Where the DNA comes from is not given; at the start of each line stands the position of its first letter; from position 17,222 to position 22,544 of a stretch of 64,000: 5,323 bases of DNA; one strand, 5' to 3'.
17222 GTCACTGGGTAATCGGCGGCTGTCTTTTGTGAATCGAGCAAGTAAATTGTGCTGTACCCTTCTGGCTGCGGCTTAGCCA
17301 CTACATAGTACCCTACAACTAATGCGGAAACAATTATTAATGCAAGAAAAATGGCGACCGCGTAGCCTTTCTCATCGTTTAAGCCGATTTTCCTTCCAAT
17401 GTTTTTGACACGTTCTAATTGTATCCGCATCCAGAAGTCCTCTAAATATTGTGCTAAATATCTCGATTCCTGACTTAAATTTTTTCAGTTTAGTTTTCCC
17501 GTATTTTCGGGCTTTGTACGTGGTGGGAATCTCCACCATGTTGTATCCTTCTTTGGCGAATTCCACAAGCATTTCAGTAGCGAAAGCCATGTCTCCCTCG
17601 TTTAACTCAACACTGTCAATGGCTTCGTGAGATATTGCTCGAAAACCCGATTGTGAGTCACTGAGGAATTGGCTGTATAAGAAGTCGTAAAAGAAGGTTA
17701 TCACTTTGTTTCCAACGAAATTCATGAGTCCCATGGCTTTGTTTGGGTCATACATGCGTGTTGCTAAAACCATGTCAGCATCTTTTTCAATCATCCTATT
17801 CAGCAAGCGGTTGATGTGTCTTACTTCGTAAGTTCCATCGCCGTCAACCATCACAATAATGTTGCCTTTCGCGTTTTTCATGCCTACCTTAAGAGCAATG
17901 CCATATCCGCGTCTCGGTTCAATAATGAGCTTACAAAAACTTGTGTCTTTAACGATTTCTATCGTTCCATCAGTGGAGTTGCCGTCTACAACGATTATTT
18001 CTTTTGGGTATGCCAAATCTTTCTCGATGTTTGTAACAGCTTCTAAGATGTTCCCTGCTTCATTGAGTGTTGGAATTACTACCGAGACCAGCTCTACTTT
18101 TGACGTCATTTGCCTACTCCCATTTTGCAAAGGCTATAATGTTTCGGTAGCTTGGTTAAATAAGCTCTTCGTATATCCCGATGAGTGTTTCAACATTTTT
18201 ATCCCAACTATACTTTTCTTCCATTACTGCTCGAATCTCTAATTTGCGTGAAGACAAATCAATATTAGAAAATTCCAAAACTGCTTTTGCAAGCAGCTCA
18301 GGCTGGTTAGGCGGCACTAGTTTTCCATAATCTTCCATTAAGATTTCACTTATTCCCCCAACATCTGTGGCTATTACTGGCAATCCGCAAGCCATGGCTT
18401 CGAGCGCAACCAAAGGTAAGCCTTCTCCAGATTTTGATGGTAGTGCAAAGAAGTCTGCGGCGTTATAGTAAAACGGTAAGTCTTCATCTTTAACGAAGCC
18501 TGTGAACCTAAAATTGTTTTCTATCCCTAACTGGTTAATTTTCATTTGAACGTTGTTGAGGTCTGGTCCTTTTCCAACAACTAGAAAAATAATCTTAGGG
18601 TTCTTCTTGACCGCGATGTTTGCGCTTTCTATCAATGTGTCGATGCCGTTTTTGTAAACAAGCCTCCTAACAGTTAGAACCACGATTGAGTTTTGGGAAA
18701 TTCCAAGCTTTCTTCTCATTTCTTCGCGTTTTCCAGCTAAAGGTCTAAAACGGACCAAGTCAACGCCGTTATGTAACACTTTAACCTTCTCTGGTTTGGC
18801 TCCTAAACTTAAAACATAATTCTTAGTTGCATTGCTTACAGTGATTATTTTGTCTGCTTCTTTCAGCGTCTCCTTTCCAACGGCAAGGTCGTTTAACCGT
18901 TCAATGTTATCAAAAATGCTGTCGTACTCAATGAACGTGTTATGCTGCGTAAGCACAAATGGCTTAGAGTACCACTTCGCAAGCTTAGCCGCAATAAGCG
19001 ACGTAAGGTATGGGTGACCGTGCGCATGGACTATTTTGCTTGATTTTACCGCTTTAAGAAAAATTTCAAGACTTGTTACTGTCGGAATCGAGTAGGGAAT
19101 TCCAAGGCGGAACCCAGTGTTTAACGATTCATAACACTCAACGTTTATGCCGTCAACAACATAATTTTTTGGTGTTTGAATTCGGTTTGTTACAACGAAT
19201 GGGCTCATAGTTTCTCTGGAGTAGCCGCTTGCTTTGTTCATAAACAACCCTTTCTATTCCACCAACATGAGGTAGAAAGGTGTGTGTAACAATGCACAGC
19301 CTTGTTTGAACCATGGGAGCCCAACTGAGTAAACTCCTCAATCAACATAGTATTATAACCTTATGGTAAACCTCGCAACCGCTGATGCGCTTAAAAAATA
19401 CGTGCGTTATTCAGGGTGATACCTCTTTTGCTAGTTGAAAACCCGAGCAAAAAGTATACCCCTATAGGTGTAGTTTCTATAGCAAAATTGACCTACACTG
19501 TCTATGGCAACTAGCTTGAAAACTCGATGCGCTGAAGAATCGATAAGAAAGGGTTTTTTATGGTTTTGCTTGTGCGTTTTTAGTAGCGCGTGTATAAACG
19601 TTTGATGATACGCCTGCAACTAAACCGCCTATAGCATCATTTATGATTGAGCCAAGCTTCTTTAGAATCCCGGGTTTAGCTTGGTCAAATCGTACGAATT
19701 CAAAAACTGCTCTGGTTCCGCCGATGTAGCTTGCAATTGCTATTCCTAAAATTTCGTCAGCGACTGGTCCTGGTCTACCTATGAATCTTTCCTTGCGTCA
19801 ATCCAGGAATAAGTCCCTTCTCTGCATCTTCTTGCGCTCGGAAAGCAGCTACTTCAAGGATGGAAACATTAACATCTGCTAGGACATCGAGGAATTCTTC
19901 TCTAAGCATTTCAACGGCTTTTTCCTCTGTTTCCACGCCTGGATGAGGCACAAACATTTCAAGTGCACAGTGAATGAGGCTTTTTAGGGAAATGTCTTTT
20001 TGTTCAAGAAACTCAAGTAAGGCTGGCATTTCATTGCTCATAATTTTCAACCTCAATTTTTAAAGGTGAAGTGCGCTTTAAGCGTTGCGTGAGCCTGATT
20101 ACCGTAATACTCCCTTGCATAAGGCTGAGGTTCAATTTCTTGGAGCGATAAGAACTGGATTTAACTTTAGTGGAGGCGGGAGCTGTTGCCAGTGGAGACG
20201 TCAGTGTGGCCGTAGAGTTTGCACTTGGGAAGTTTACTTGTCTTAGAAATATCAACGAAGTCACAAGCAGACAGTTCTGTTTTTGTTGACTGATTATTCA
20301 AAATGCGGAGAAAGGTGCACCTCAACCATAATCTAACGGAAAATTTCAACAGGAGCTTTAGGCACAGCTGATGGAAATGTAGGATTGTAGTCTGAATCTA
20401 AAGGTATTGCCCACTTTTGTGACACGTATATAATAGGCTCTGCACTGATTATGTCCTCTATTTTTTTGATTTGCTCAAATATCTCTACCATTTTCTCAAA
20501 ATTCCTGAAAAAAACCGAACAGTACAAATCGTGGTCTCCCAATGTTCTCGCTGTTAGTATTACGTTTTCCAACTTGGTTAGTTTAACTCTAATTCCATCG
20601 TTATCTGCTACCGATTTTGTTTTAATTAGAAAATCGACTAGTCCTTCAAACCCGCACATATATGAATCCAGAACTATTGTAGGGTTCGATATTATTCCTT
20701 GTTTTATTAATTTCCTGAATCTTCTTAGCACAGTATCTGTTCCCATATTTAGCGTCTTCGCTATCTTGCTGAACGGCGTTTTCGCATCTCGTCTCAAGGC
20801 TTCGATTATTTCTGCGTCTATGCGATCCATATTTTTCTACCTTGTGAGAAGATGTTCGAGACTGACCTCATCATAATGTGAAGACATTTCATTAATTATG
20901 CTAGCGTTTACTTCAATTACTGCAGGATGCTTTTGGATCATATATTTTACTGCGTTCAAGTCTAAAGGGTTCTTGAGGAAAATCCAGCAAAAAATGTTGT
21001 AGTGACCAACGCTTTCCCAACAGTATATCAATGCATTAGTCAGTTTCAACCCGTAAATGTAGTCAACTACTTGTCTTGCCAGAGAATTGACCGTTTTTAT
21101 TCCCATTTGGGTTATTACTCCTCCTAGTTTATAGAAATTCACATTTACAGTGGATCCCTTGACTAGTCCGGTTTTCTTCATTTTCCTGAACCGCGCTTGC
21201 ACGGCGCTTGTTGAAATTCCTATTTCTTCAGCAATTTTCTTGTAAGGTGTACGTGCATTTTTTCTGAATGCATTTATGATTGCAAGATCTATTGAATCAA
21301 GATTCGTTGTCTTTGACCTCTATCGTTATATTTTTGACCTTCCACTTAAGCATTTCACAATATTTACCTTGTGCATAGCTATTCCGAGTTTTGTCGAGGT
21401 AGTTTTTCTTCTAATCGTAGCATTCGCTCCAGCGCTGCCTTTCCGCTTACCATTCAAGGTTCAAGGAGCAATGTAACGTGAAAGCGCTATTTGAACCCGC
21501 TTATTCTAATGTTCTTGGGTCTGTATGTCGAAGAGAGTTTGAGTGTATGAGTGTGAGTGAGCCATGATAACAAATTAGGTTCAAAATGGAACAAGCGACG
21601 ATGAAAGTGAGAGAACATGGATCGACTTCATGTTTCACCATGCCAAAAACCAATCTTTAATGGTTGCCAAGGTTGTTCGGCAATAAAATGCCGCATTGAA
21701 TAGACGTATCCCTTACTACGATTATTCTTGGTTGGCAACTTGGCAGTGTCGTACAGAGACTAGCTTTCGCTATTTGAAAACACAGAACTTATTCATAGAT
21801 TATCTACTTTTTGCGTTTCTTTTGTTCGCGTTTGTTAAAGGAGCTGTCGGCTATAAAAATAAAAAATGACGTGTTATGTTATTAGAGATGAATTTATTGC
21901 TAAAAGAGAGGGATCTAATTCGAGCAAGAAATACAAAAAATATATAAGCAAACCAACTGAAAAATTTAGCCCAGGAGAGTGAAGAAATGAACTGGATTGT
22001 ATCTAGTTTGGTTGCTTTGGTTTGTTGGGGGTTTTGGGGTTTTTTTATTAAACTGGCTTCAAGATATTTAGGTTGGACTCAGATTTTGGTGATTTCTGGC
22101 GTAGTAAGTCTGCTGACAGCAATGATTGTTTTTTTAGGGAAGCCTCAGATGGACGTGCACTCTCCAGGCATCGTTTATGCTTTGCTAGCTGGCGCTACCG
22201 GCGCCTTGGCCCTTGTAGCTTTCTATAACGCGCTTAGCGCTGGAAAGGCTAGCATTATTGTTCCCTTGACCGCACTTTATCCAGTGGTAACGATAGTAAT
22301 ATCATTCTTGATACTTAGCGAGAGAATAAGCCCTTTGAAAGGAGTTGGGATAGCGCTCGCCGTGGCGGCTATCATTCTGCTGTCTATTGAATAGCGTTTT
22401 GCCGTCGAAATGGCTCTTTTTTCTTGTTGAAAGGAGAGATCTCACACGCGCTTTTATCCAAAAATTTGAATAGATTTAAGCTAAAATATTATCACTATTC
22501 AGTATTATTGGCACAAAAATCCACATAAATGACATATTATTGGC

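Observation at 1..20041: Candidate B12-dependent tetraether-lipid tailoring locus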

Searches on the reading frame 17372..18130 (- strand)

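Call 4: search_protein_families(library=pfam, proteins=[window:17372-18130:-], max_evalue=0.01)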
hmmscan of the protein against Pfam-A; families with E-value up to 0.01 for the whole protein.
window:17372-18130:- (252 aa): 3 families
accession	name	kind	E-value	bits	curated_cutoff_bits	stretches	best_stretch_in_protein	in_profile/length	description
PF00535.33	Glycos_transf_2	-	8.2e-26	91.4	23.3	1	16-170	1-163/168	Glycosyl transferase family 2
PF13641.12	Glyco_tranf_2_3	-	1.2e-05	25.9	27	1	15-122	3-120/230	Glycosyltransferase like family 2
PF10111.15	Glyco_tranf_2_2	-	4e-05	23.7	27.3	1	16-130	1-127/276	Glycosyltransferase like family 2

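Call 6: search_protein_families(library=ncbifam, proteins=[window:17372-18130:-], max_evalue=0.001)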
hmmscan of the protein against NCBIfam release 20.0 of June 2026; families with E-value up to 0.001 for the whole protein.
window:17372-18130:- (252 aa): 21 families
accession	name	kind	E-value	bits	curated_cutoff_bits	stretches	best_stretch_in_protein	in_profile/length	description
TIGR04182.1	glyco_TIGR04182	equivalog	1.3e-45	156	325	1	15-230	2-216/293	S-layer glycoprotein N-glycosyltransferase AglJ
NF041391.1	DPhHxTase_Halo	equivalog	2e-31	108.6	375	1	21-230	3-207/213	dolichyl-phosphate hexose transferase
NF058614.1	PPMAGASynPpgS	equivalog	1.7e-19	70.1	370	1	16-226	3-217/226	polyprenyl-phospho-N-acetylgalactosaminyl synthase PpgS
TIGR04283.1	glyco_like_mftF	equivalog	2.5e-16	60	182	1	15-137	1-122/221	TIGR04283 family arsenosugar biosynthesis glycosyltransferase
TIGR03937.1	PgaC_IcaA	equivalog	8.6e-12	44.7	422.3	1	7-116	39-153/407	poly-beta-1,6-N-acetyl-D-glucosamine synthase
NF010496.0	PRK13915.1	equivalog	6.3e-11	41.9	262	1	13-115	31-144/307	glucosyl-3-phosphoglycerate synthase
NF047683.1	TeichurnBiosyTuaG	equivalog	4.4e-10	39.6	400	1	8-124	1-122/252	teichuronic acid biosynthesis protein TuaG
NF045692.1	OglycostaseCruG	equivalog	6.9e-10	38.4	600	1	8-120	36-159/386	2'-O-glycosyltransferase CruG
NF007986.1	PRK10714.1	equivalog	2.7e-09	36.5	529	1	10-216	3-211/316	undecaprenyl-phosphate 4-deoxy-4-formamido-L-arabinose transferase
NF047588.1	GlcsyltransPgfSStrep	equivalog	3.4e-09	36.3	500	1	15-218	3-208/308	glycosyltransferase PgfS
NF038302.1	EPS_HpsE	equivalog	6.2e-09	35.3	300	1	15-102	3-100/307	hormogonium polysaccharide biosynthesis glycosyltransferase HpsE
NF041875.1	EPS_EpsD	equivalog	7.1e-09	35.5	370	1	15-130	1-121/325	exopolysaccharide biosynthesis glycosyltransferase EpsD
NF007482.0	PRK10073.1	equivalog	1.9e-08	33.7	423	1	8-121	1-118/334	glycosyltransferase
TIGR03965.1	mycofact_glyco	equivalog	2.8e-06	26.5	280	1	9-116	70-182/467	mycofactocin biosynthesis glycosyltransferase MftF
TIGR03469.1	HpnB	hypoth_equivalog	4.6e-06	25.9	379.25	1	13-121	44-168/386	hopene-associated glycosyltransferase HpnB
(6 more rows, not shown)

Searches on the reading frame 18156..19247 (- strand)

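Call 4: search_protein_families(library=pfam, proteins=[window:18156-19247:-], max_evalue=0.01)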
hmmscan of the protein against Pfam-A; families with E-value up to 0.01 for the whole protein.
window:18156-19247:- (363 aa): 7 families
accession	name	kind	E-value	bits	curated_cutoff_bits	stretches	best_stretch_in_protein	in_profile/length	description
PF00534.26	Glycos_transf_1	-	1.9e-42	145.2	26.4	1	174-334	2-163/172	Glycosyl transferases group 1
PF13692.12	Glyco_trans_1_4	-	2.6e-34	119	27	1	189-325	3-138/142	Glycosyl transferases group 1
PF13439.12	Glyco_transf_4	-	1.2e-17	64.8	28.5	1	18-165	24-169/170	Glycosyltransferase Family 4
PF13579.12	Glyco_trans_4_4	-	3.3e-10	41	29.7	1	7-161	12-158/158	Glycosyl transferase 4-like domain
PF20706.3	GT4-conflict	-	4.4e-07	29.7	26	1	163-311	173-333/385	Family 4 Glycosyltransferase in conflict systems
PF13524.12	Glyco_trans_1_2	-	0.00018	21.9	25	1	213-355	9-142/144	Glycosyl transferase-like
PF08323.17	Glyco_transf_5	-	0.0029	17.8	22.7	1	69-146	128-225/239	Starch synthase catalytic domain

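Call 6: search_protein_families(library=ncbifam, proteins=[window:18156-19247:-], max_evalue=0.001)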
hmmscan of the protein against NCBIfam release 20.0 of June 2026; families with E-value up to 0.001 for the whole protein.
window:18156-19247:- (363 aa): 46 families (the best 25 are shown)
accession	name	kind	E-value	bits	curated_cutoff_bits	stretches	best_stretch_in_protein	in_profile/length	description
TIGR03088.1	stp2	hypoth_equivalog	9.7e-40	136.7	409.05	1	133-362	139-373/374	TIGR03088 family PEP-CTERM/XrtA system glycosyltransferase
NF047684.1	TeichurnBiosyTuaC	equivalog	2e-36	125.7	550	1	65-362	104-389/391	teichuronic acid biosynthesis protein TuaC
TIGR04063.1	stp3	hypoth_equivalog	2.4e-35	122.2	442.05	1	70-362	93-395/397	TIGR04063 family PEP-CTERM/XrtA system glycosyltransferase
TIGR03449.1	mycothiol_MshA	equivalog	1.3e-33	116.5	462.5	1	75-362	106-403/406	D-inositol-3-phosphate glycosyltransferase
TIGR02149.1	glgA_Coryne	subfamily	5.6e-30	104.7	302.4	1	64-362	78-390/391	glycogen synthase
TIGR03999.1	thiol_BshA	equivalog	3.9e-27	95.2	273.7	1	72-362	87-373/375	N-acetyl-alpha-D-glucosaminyl L-malate synthase BshA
NF053787.1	GlcN_PG_synth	equivalog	2.1e-26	92.7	480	1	125-362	138-359/361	N-acetylglucosaminyl phosphatidylglycerol synthase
TIGR04047.1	MSMEG_0565_glyc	hypoth_equivalog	1.4e-24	86.9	259.85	1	124-360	132-372/373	MSMEG_0565 family glycosyltransferase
TIGR04157.1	glyco_rSAM_CFB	subfamily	2.3e-24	86.1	400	1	123-307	162-343/406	TIGR04157 family glycosyltransferase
NF041876.1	EPS_EpsE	equivalog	3.1e-24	86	400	1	149-349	182-383/389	exopolysaccharide biosynthesis GT4 family glycosyltransferase EpsE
NF007640.0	PRK10307.1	subfamily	8.7e-22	77.6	276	1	123-349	164-392/411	WcaI family glycosyltransferase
NF053513.1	Gtran_IagA_BgsA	equivalog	1.3e-21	76.9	460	1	69-306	43-277/333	LTA glycolipid anchor biosynthesis glycosyltransferase, IagA/BgsA family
TIGR04005.1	wcaL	equivalog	2.4e-21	76.1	537.6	1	128-339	172-380/406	colanic acid biosynthesis glycosyltransferase WcaL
NF038011.1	PelF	equivalog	2e-19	70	100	1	122-304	249-423/489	GT4 family glycosyltransferase PelF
NF038295.1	EPS_HpsP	equivalog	2.2e-19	69.7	550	1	63-363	86-388/388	hormogonium polysaccharide biosynthesis glycosyltransferase HpsP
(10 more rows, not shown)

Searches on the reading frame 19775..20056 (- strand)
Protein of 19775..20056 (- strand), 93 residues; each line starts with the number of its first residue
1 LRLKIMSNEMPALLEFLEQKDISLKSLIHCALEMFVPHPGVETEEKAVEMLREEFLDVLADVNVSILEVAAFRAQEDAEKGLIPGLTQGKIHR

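Call 25: search_protein_families(library=ncbifam, proteins=[window:19775-20056:-], max_evalue=0.001)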
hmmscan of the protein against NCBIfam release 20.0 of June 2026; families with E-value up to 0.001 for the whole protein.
window:19775-20056:- (93 aa): 1 family
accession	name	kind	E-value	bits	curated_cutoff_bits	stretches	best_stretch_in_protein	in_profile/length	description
TIGR03161.1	ribazole_CobZ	equivalog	5.2e-10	39.8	152.5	1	15-88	3-73/140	alpha-ribazole phosphatase CobZ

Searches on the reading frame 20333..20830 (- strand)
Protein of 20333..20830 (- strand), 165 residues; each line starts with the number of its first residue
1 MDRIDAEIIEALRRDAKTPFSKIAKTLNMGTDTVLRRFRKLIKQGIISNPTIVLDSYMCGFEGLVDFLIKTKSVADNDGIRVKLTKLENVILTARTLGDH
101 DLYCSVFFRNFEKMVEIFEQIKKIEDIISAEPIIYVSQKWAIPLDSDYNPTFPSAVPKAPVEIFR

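Call 23: search_protein_families(library=pfam, proteins=[window:20333-20830:-], max_evalue=0.001)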
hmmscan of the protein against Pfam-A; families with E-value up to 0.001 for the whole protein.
window:20333-20830:- (165 aa): 4 families
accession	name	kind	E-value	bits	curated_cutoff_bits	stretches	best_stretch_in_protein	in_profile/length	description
PF13404.12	HTH_AsnC-type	-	1.1e-11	44.8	27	1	1-41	1-41/42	AsnC-type helix-turn-helix domain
PF13412.12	HTH_24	-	1.6e-09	37.6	21.9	1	1-47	1-47/48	Winged helix-turn-helix DNA-binding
PF22451.2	NirdL-like_HTH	-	1.6e-05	24.8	27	1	16-47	15-46/47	Siroheme decarboxylase NirDL-like HTH domain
PF01037.27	AsnC_trans_reg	-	0.00063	20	25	0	79-136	13-71/73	Lrp/AsnC ligand binding domain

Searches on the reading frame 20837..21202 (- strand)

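Call 25: search_protein_families(library=ncbifam, proteins=[window:20837-21202:-], max_evalue=0.001)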
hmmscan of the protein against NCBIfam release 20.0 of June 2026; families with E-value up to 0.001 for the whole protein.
window:20837-21202:- (121 aa): 2 families
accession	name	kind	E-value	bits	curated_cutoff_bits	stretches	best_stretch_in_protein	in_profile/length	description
NF008384.0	PRK11179.1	equivalog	9e-06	25.6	227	1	3-92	42-128/153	transcriptional regulator AsnC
NF041396.1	TranRegLrp_Halo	equivalog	0.00085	19.2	190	1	4-115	39-148/149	HTH-type transcriptional regulator Lrp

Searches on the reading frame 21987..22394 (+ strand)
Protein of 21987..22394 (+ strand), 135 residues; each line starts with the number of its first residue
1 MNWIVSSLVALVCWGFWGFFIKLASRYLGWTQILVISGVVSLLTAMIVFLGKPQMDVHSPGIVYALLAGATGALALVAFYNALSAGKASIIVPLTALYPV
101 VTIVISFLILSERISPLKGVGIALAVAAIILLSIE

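Call 25: search_protein_families(library=ncbifam, proteins=[window:21987-22394:+], max_evalue=0.001)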
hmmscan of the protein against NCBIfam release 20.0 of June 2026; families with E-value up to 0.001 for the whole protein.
window:21987-22394:+ (135 aa): 1 family
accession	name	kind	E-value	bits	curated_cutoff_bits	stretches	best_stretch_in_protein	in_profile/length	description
TIGR00950.1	2A78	equivalog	3.6e-06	26.6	230.2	1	14-132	1-117/264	carboxylate/amino acid/amine transporter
